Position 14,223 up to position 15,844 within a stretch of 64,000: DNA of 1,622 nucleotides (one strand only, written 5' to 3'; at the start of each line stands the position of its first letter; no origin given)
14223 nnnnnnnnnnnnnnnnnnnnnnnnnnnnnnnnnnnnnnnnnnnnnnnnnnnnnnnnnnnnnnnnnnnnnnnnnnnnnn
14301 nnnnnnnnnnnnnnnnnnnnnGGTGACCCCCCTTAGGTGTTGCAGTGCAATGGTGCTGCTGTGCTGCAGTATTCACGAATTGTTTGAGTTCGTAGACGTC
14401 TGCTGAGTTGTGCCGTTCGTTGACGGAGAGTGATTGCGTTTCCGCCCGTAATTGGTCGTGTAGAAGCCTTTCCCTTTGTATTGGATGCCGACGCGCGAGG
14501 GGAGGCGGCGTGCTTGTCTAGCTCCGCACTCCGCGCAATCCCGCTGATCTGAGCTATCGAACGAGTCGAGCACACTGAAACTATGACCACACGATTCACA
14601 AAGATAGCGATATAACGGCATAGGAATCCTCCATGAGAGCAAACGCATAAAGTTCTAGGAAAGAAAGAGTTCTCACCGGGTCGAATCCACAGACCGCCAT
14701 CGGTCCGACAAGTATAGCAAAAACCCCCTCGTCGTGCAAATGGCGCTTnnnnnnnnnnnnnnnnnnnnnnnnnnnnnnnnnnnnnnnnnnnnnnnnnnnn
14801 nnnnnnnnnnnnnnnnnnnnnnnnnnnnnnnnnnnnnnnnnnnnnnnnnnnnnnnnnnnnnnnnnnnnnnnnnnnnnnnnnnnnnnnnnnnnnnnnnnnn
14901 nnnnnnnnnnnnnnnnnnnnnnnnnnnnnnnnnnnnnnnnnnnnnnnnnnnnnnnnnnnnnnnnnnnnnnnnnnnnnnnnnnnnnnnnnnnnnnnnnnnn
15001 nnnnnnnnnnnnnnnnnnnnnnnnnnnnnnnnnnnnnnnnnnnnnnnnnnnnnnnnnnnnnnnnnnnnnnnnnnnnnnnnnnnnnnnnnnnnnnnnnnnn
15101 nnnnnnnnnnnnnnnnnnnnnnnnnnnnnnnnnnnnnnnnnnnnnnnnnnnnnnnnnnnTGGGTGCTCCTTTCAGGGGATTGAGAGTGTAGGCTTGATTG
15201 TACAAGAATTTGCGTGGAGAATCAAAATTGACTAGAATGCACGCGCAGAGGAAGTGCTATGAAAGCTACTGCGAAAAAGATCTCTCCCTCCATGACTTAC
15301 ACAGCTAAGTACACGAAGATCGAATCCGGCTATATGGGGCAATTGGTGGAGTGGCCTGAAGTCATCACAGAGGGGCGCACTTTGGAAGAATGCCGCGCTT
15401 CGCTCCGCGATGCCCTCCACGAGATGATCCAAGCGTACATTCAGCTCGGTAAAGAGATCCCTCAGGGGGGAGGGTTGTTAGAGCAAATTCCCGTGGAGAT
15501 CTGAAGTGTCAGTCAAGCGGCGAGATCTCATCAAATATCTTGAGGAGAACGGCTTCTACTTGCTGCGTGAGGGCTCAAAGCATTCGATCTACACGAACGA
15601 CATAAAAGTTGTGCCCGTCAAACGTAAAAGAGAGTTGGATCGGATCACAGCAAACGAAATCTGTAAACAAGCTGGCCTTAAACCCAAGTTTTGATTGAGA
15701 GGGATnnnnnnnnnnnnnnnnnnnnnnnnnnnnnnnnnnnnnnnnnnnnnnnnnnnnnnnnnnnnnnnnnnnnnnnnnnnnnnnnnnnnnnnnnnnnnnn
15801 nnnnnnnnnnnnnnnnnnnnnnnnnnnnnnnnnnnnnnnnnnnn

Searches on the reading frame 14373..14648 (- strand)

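Call 54: search_protein_families(library=pfam, proteins=[window:14373-14648:-], max_evalue=0.001)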
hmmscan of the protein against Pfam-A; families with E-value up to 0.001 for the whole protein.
window:14373-14648:- (91 aa): 1 family
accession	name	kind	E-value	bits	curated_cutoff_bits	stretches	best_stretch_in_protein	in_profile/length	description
PF09723.15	Zn_ribbon_8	-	1.8e-12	47.5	34.4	1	10-49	1-40/41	Zinc ribbon domain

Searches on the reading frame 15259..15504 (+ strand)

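Call 54: search_protein_families(library=pfam, proteins=[window:15259-15504:+], max_evalue=0.001)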
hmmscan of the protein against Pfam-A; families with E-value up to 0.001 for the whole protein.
window:15259-15504:+ (81 aa): 1 family
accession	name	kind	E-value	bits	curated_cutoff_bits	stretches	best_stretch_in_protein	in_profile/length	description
PF21748.3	UPF0150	-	1.5e-10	41.3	27.3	1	15-68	9-64/64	UPF0150-like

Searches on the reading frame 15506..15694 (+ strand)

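Call 54: search_protein_families(library=pfam, proteins=[window:15506-15694:+], max_evalue=0.001)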
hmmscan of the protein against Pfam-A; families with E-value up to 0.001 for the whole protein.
window:15506-15694:+ (62 aa): 1 family
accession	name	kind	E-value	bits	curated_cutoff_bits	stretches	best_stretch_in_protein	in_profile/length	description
PF07927.17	HicA_toxin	-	1.1e-12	48.3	27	1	6-58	2-58/58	HicA toxin of bacterial toxin-antitoxin,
